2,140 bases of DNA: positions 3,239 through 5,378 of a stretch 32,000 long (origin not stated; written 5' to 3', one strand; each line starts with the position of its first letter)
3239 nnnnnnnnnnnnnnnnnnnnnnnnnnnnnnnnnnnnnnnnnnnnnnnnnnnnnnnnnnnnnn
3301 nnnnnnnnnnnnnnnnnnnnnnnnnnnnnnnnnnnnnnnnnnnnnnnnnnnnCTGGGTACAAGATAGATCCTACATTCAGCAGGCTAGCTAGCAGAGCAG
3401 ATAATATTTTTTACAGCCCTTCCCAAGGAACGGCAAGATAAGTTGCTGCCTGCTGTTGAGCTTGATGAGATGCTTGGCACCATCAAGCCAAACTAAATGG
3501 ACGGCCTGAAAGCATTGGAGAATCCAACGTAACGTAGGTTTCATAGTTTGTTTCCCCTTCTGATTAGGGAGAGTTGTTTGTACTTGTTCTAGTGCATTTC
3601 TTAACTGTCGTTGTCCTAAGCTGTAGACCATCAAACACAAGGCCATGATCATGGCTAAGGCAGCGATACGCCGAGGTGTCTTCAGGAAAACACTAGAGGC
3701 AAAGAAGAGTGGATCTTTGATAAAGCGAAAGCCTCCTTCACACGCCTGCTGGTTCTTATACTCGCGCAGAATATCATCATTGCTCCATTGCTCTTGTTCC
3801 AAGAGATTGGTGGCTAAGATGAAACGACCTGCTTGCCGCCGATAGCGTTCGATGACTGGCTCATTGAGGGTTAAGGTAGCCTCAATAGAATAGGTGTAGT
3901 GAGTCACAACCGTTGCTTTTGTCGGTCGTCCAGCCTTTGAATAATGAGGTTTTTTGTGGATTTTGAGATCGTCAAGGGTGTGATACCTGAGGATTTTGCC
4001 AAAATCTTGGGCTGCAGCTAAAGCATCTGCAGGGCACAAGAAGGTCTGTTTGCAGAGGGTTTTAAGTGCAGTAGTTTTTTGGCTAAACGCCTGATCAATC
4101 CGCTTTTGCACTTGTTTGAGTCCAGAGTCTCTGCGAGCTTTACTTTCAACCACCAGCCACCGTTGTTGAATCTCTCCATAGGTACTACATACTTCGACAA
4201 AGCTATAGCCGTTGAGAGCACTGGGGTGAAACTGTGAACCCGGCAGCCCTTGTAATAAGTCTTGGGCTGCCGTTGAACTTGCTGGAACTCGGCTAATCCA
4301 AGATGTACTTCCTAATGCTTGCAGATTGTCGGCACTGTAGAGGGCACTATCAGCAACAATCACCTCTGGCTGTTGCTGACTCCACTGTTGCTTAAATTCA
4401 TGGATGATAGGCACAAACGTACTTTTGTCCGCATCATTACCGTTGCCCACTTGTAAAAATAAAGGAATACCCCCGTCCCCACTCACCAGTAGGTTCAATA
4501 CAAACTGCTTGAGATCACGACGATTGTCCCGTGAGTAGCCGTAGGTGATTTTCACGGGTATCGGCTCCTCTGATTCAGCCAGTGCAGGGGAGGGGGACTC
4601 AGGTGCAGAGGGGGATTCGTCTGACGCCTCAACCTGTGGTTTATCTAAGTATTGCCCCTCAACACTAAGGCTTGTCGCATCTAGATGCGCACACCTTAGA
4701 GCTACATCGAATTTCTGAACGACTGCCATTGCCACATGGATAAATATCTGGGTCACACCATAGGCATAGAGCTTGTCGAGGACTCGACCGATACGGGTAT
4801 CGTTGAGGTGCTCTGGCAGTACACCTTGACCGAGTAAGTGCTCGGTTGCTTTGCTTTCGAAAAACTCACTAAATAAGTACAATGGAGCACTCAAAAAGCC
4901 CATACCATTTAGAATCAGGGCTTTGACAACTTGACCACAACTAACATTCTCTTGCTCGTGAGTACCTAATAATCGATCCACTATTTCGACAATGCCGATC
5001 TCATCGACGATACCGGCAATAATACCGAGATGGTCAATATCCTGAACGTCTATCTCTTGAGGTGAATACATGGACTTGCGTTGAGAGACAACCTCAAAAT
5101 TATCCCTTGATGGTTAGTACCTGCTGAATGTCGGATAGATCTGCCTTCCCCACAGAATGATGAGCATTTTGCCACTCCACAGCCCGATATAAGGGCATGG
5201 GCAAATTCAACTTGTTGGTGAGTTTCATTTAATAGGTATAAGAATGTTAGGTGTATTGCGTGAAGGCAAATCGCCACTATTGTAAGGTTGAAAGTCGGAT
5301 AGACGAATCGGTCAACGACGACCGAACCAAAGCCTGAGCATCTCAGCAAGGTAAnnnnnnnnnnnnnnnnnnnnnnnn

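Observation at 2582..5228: Recent IS1634-family insertion splits a Cas4-like PD-(D/E)XK nuclease gene, and the intact ORF can be rebuilt exactly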

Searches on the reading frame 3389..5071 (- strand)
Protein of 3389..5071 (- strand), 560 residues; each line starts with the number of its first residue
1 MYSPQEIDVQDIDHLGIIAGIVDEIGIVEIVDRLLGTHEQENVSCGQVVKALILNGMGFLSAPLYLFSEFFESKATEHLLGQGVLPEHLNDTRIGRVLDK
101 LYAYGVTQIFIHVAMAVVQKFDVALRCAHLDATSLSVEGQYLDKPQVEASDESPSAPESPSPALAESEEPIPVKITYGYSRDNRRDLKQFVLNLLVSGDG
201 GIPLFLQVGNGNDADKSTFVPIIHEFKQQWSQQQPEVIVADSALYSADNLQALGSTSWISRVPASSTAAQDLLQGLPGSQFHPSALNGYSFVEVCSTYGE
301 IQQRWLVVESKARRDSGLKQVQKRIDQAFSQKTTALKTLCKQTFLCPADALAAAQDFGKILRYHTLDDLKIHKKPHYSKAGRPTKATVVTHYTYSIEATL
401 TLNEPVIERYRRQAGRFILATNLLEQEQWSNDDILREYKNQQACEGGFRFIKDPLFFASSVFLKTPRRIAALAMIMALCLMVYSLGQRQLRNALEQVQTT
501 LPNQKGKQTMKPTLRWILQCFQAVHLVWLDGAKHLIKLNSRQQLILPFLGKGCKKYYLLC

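Call 4: search_protein_families(library=pfam, proteins=[window:3389-5071:-], max_evalue=0.1)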
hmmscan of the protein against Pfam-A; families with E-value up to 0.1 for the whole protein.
window:3389-5071:- (560 aa): 2 families
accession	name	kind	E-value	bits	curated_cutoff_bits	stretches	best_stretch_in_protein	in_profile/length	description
PF14104.11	DUF4277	-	1e-43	148.6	25.4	1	8-115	2-109/109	Domain of unknown function (DUF4277)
PF01609.27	DDE_Tnp_1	-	6.8e-09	36.2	23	1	178-481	26-199/200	Transposase DDE domain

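Call 6: search_protein_families(library=ncbifam, proteins=[window:3389-5071:-], max_evalue=0.01)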
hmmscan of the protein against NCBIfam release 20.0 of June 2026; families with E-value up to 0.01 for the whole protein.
window:3389-5071:- (560 aa): 4 families
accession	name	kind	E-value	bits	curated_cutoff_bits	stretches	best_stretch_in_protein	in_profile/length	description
NF033559.2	transpos_IS1634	equivalog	8.4e-117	391.1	100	1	9-550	3-480/483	IS1634 family transposase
NF033551.1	transpos_IS1182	equivalog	9.4e-05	21.5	270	1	190-266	268-343/488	IS1182 family transposase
NF033592.1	transpos_IS4_1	equivalog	0.00055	19.2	115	0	187-452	135-298/332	IS4 family transposase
NF033593.1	transpos_ISNCY_1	equivalog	0.0059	15.3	325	0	195-254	306-364/444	ISNCY family transposase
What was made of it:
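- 3389..5071 (-): Intact 560-aa transposase gene (DUF4277 plus DDE_Tnp_1). PF14104 gives 1e-43 and PF01609 gives 7e-9 (calls 4, 6).
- On IS1634 family IS: NF033559 scores 391.1 bits against a cut-off of 100, covering residues 9-550 (call 6)
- NF033559 scores 391 bits against a cut-off of 100, with DUF4277 and DDE_Tnp_1 domains (calls 4, 6).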

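Call 8: find_encoding_contigs(protein=window:3389-5071:-, flank=3000, max_places=10)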
Protein window:3389-5071:- (560 aa): no gene with exactly this product is on record in the collection.

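Call 16: find_related_loci(query=window:3389-5071:-, collection=genome_contigs, flank=2500)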
Query window:3389-5071:- (560 aa) in genome_contigs; peptide patterns used: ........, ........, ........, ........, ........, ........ (x = any residue, [..] = any of these).
20 stretches matched a pattern, but none encodes a relative of the query by tblastn (E <= 1e-3).
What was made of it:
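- Tried and rejected: It returned no relatives (call 16).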

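Call 22: find_homologous_proteins(query=window:3389-5071:-, max_evalue=1e-30)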
Query window:3389-5071:- (560 aa): 3699 proteins with E <= 1e-30 among 8000 candidates; the best 120 are listed.
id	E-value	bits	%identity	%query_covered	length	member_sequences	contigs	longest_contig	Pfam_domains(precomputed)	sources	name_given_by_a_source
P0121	0.0e+0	1272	100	100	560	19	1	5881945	PF01609.28,PF14104.12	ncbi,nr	ncbi:IS1634 family transposase [Acaryochloris marina]|nr:IS1634 family transposase [Acaryochloris ma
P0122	0.0e+0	1131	89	100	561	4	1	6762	PF01609.28,PF14104.12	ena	-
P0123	0.0e+0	1025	81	100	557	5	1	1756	PF01609.28,PF14104.12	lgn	-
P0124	1.4e-297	1006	81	100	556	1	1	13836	PF01609.28,PF14104.12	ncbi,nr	ncbi:MAG: IS1634 family transposase [Acaryochloridaceae cyanobacterium CSU_3_4]|nr:IS1634 family tra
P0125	9.4e-297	1003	81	100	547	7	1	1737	PF01609.28,PF14104.12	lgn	-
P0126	1.7e-291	986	77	100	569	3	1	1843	PF14104.12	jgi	-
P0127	6.7e-291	984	79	100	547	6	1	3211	PF01609.28,PF14104.12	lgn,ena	-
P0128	1.3e-271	920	73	100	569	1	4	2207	PF01609.28,PF14104.12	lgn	-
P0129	7.4e-271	918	72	100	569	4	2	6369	PF01609.28,PF14104.12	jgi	jgi:transposase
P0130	2.9e-260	883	69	100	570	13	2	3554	PF01609.28,PF14104.12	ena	-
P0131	3.9e-259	879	70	100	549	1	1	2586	PF14104.12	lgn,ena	-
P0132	9.9e-258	875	69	100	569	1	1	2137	PF14104.12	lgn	-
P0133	2.9e-249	847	66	100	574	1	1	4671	PF01609.28,PF14104.12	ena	-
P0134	6.6e-243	826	71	90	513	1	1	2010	PF01609.28,PF14104.12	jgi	jgi:transposase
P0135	3.0e-233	794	67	94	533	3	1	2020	PF01609.28,PF14104.12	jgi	jgi:transposase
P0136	1.9e-231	788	61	100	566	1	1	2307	PF01609.28,PF14104.12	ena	-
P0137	2.7e-231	787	62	100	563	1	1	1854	PF01609.28,PF14104.12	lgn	-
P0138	1.7e-228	778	61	100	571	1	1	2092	PF01609.28,PF14104.12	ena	-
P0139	3.9e-228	777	60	100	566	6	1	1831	PF01609.28,PF14104.12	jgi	jgi:transposase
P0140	2.9e-226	771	60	99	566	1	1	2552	PF01609.28,PF14104.12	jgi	jgi:transposase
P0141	2.7e-225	767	60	100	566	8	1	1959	PF01609.28,PF14104.12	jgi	jgi:transposase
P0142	3.5e-225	767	60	99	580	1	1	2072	PF01609.28,PF14104.12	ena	-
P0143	1.5e-224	765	59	99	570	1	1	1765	PF01609.28,PF14104.12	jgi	jgi:transposase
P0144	2.6e-224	764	60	99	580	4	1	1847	PF01609.28,PF14104.12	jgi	jgi:transposase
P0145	2.9e-224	764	60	98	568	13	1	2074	PF01609.28,PF14104.12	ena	-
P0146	1.4e-223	762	60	100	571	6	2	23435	PF01609.28,PF14104.12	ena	-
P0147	2.2e-223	761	60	99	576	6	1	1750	PF01609.28,PF14104.12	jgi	jgi:transposase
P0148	6.8e-222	756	66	90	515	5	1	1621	PF14104.12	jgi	jgi:transposase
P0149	9.8e-222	756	59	99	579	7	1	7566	PF01609.28,PF14104.12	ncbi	-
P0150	1.1e-221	756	60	100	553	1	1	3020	PF01609.28,PF14104.12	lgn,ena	-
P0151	1.3e-221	755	60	100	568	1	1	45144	PF01609.28,PF14104.12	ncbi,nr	ncbi:MAG: IS1634 family transposase [Symploca sp. SIO3E6]|nr:IS1634 family transposase [Caldora sp. 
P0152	2.5e-221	754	60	99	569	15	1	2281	PF01609.28,PF14104.12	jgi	jgi:transposase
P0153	3.1e-221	754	60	100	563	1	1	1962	PF01609.28,PF14104.12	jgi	jgi:transposase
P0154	2.1e-220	751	58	100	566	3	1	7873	PF01609.28,PF14104.12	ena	-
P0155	2.1e-220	751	59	100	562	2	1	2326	PF01609.28,PF14104.12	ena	-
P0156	2.5e-220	751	60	100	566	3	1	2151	PF01609.28,PF14104.12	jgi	jgi:transposase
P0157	4.0e-220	750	60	100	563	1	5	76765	PF01609.28,PF14104.12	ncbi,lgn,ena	-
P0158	1.6e-219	748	58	100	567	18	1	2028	PF01609.28,PF14104.12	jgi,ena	jgi:hypothetical protein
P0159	1.6e-219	748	59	100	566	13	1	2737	PF01609.28,PF14104.12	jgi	jgi:transposase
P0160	2.7e-219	748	58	100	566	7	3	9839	PF01609.28,PF14104.12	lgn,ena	-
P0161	4.0e-219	747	59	100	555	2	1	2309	PF01609.28,PF14104.12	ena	-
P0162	7.0e-219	746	60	99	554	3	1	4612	PF01609.28,PF14104.12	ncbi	ncbi:MAG: IS1634 family transposase [Cyanobacteria bacterium P01_C01_bin.72]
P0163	2.5e-218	745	59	99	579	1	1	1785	PF01609.28,PF14104.12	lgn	-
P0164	2.6e-218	744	59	99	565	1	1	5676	PF01609.28,PF14104.12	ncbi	-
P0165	2.8e-218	744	58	99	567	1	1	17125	PF01609.28,PF14104.12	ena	-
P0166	5.5e-218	743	55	99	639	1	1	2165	PF01609.28,PF14104.12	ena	-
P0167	9.9e-218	743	59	99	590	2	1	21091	PF01609.28,PF14104.12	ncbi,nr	ncbi:MAG: IS1634 family transposase [Leptolyngbyaceae cyanobacterium MO_188.B28]|nr:IS1634 family tr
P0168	1.5e-217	742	62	100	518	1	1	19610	PF01609.28,PF14104.12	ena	-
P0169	1.7e-217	742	60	100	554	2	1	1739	PF01609.28,PF14104.12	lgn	-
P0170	3.1e-217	741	57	100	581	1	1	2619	PF01609.28,PF14104.12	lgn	-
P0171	5.1e-217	740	59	99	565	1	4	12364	PF01609.28,PF14104.12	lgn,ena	-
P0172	5.6e-217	740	59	99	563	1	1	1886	PF01609.28,PF14104.12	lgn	-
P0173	9.4e-217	739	57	99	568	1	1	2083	PF01609.28,PF14104.12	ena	-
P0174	1.0e-216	739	58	100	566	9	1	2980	PF14104.12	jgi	jgi:transposase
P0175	1.6e-216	739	59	99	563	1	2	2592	PF01609.28,PF14104.12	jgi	jgi:transposase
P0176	1.9e-216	738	58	99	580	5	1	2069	PF01609.28,PF14104.12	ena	-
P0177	3.2e-216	738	58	99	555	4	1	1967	PF01609.28,PF14104.12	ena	-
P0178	2.6e-215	735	58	99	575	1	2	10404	PF01609.28,PF14104.12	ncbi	-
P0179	3.2e-215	734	60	99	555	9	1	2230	PF01609.28,PF14104.12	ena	-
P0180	4.8e-215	734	56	99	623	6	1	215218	PF01609.28,PF14104.12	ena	-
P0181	1.3e-214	732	60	99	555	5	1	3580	PF01609.28,PF14104.12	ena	-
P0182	1.8e-213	728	60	99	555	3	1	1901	PF01609.28,PF14104.12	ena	-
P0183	2.4e-211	721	60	99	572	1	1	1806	PF01609.28,PF14104.12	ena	-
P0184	3.1e-211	721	59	99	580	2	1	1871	PF01609.28,PF14104.12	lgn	-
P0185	5.2e-210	717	56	99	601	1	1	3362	PF01609.28,PF14104.12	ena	-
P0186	6.6e-210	717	60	100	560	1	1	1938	PF01609.28,PF14104.12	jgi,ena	-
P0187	2.2e-209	715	57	99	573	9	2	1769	PF01609.28,PF14104.12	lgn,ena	-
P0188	8.5e-209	713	59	100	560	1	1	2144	PF01609.28,PF14104.12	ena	-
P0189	1.0e-208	713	56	99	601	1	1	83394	PF01609.28,PF14104.12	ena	-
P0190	3.0e-208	711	58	96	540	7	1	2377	PF01609.28,PF14104.12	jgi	jgi:transposase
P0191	5.5e-208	710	59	100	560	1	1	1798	PF01609.28,PF14104.12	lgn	-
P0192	5.6e-208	710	59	100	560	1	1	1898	PF01609.28,PF14104.12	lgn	-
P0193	1.7e-207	709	59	100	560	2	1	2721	PF01609.28,PF14104.12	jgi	jgi:transposase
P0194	1.9e-207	709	55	99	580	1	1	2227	PF01609.28,PF14104.12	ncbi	ncbi:MAG: IS1634 family transposase [Cyanobacteria bacterium P01_F01_bin.86]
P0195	4.1e-207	708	56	100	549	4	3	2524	PF01609.28,PF14104.12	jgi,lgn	jgi:transposase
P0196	2.6e-206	705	56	99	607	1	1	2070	PF01609.28,PF14104.12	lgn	-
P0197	2.9e-204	698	57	99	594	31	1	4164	PF14104.12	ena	-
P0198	4.3e-204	698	58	99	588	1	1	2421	PF01609.28,PF14104.12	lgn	-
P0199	1.3e-203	696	58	100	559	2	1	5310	PF01609.28,PF14104.12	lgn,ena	-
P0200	1.6e-203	696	58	100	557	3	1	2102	PF01609.28,PF14104.12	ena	-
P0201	2.2e-202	692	57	100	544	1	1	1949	PF01609.28,PF14104.12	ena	-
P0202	2.8e-202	692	56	99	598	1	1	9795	PF01609.28,PF14104.12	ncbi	-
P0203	4.9e-202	691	54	100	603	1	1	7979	PF14104.12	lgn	-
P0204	4.0e-201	688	57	99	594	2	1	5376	PF01609.28,PF14104.12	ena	-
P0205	1.5e-197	676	57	100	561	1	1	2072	PF01609.28,PF14104.12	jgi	-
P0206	2.6e-197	675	55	99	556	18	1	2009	PF01609.28,PF14104.12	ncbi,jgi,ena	jgi:transposase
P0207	9.0e-197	673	55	100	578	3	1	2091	PF01609.28,PF14104.12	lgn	-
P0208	1.4e-196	673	55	99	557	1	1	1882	PF01609.28,PF14104.12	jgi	-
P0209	1.7e-196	673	56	99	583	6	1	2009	PF01609.28,PF14104.12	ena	-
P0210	5.2e-196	671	57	99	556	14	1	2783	PF01609.28,PF14104.12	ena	-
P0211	1.2e-195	670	56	99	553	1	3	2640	PF01609.28,PF14104.12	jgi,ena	jgi:transposase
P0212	1.2e-195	670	55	100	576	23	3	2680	PF01609.28,PF14104.12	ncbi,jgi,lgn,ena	-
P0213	5.0e-195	668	56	99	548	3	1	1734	PF01609.28,PF14104.12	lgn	-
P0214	5.8e-195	667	55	99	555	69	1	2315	PF01609.28,PF14104.12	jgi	jgi:transposase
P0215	7.5e-195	667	56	99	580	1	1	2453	PF01609.28,PF14104.12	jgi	jgi:transposase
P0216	9.5e-195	667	55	100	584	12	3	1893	PF01609.28,PF14104.12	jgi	jgi:transposase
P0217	1.2e-194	666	55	100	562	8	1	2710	PF01609.28,PF14104.12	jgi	-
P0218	1.7e-194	666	56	99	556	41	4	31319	PF01609.28,PF14104.12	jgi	jgi:transposase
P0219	2.0e-194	666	54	99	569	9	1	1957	PF14104.12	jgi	jgi:transposase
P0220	2.1e-194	666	55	99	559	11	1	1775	PF01609.28,PF14104.12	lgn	-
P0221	4.3e-194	665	54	99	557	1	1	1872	PF01609.28,PF14104.12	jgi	jgi:transposase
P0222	4.4e-194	665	54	99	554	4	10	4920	PF01609.28,PF14104.12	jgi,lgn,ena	jgi:transposase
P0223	5.3e-194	664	55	100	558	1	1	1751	PF01609.28,PF14104.12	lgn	-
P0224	9.5e-194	663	56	99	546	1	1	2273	PF01609.28,PF14104.12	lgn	-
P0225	1.0e-193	663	55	99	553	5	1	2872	PF01609.28,PF14104.12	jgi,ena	jgi:transposase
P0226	1.6e-193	663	55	100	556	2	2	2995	PF01609.28,PF14104.12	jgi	-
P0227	2.9e-193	662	55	100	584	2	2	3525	PF01609.28,PF14104.12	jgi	jgi:transposase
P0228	3.0e-193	662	53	99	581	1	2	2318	PF14104.12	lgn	-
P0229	3.1e-193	662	54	100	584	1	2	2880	PF01609.28,PF14104.12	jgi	jgi:transposase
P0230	3.8e-193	661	55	100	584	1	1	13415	PF01609.28,PF14104.12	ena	-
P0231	4.3e-193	661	55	100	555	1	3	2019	PF01609.28,PF14104.12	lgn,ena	-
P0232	1.3e-192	660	54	100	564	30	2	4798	PF01609.28,PF14104.12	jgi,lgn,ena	-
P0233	1.6e-192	659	55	100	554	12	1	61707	PF01609.28,PF14104.12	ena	-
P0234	1.6e-192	659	55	99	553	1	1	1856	PF01609.28,PF14104.12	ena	-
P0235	1.6e-192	659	54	100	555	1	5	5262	PF01609.28,PF14104.12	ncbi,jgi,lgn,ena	jgi:transposase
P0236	1.8e-192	659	53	100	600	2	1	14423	PF01609.28,PF14104.12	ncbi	-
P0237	1.9e-192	659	55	100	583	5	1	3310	PF01609.28,PF14104.12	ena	-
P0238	2.0e-192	659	55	100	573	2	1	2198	PF01609.28,PF14104.12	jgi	jgi:transposase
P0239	2.2e-192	659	54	100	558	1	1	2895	PF01609.28,PF14104.12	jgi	jgi:transposase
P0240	2.9e-192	659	54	100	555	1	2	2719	PF01609.28,PF14104.12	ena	-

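Call 23: find_encoding_contigs(protein=P0121, flank=1500, max_places=10)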
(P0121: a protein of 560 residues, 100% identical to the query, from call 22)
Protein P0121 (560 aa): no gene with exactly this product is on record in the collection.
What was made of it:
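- Tried and rejected: Both the window copy and P0121 found nothing in the contig index (calls 8, 23).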

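Call 25: list_cluster_members(proteins=[P0121])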
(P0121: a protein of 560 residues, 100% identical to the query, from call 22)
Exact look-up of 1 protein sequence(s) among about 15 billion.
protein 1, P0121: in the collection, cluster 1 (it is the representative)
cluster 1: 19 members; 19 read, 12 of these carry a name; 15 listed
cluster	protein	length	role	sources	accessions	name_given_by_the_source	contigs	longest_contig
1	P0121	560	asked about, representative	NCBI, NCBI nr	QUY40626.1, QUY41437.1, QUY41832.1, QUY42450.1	IS1634 family transposase [Acaryochloris marina]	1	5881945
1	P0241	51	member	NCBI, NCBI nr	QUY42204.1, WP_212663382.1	hypothetical protein [Acaryochloris marina]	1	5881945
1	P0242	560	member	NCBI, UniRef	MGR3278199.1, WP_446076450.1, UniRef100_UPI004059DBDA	IS1634 family transposase [Acaryochloris marina NIES-2412] | IS1634 family transposase n=1 Tax=Acaryochloris marina TaxID=155978 RepID=UPI004059DBDA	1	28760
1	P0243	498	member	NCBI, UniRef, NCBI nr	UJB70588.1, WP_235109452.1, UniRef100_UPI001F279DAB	IS1634 family transposase [Acaryochloris sp. 'Moss Beach'] | IS1634 family transposase n=1 Tax=Acaryochloris sp. 'Moss Beach' TaxID=2740837 ...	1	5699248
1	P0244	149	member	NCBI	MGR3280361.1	IS1634 family transposase, partial [Acaryochloris marina NIES-2412]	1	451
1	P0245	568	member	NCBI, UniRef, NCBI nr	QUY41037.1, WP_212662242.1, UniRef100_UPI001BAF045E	IS1634 family transposase [Acaryochloris marina] | IS1634 family transposase n=4 Tax=Acaryochloris marina TaxID=155978 RepID=UPI001BAF045E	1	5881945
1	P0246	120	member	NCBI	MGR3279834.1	IS1634 family transposase, partial [Acaryochloris marina NIES-2412]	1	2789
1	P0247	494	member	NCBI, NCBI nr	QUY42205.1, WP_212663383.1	IS1634 family transposase [Acaryochloris marina]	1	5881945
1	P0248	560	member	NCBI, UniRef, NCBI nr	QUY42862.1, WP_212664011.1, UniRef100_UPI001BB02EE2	IS1634 family transposase [Acaryochloris marina] | IS1634 family transposase n=1 Tax=Acaryochloris marina TaxID=155978 RepID=UPI001BB02EE2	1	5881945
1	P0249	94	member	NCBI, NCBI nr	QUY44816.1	DUF4277 domain-containing protein [Acaryochloris marina S15]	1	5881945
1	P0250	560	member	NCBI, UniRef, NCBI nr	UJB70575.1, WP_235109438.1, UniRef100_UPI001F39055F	IS1634 family transposase [Acaryochloris sp. 'Moss Beach'] | IS1634 family transposase n=1 Tax=Acaryochloris sp. 'Moss Beach' TaxID=2740837 ...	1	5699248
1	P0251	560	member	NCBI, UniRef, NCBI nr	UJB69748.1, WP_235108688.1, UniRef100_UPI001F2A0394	IS1634 family transposase [Acaryochloris sp. 'Moss Beach'] | IS1634 family transposase n=1 Tax=Acaryochloris sp. 'Moss Beach' TaxID=2740837 ...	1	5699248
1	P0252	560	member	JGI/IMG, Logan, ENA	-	-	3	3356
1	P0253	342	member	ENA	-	-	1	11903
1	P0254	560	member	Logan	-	-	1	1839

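Call 27: find_encoding_contigs(protein=P0252, flank=800, max_places=10)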
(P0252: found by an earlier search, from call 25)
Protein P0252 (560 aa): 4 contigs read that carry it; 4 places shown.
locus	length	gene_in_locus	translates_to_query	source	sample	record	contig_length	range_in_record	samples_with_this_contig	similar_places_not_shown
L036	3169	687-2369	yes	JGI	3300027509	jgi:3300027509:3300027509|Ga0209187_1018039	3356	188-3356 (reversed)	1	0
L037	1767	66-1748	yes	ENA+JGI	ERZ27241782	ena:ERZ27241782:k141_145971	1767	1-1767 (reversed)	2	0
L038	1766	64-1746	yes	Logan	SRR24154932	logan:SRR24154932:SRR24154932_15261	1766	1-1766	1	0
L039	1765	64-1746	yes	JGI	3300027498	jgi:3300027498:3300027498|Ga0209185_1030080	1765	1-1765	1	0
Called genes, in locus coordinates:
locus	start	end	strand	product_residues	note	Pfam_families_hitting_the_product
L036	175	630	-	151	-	PF13827:DUF4189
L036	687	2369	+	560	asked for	PF14104:DUF4277, PF01609:DDE_Tnp_1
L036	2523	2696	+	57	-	PF01724:DUF29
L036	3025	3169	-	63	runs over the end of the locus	-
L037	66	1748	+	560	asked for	PF14104:DUF4277, PF01609:DDE_Tnp_1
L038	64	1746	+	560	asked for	PF14104:DUF4277, PF01609:DDE_Tnp_1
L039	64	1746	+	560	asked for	PF14104:DUF4277, PF01609:DDE_Tnp_1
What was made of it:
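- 3370..5134 (-): IS1634-family insertion sequence, 1765 bp. Strand is given by the transposase orientation. Collapsed-repeat contigs are 1765-1767 bp long (call 27).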

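Call 28: find_encoding_contigs(protein=P0242, flank=800, max_places=10)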
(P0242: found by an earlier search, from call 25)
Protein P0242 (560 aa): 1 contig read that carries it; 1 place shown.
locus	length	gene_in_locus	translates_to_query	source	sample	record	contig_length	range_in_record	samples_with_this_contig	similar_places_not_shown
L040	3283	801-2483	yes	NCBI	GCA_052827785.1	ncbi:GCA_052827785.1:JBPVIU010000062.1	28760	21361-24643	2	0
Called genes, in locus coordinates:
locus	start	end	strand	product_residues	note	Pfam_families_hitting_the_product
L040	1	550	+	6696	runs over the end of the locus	PF00028:Cadherin, PF05345:He_PIG, PF17963:Big_9, PF05345:He_PIG, PF05345:He_PIG, PF17963:Big_9, PF05345:He_PIG, PF17963:Big_9, +17 more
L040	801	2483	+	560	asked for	PF14104:DUF4277, PF01609:DDE_Tnp_1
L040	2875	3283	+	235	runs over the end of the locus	PF08974:DUF1877 (weak)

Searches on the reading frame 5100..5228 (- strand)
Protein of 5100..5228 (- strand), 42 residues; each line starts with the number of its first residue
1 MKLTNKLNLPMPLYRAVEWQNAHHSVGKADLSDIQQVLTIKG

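Call 61: find_encoding_contigs(protein=window:5100-5228:-, flank=4000, max_places=6)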
Protein window:5100-5228:- (42 aa): no gene with exactly this product is on record in the collection.
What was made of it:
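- Tried and rejected: Nothing found (call 61).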
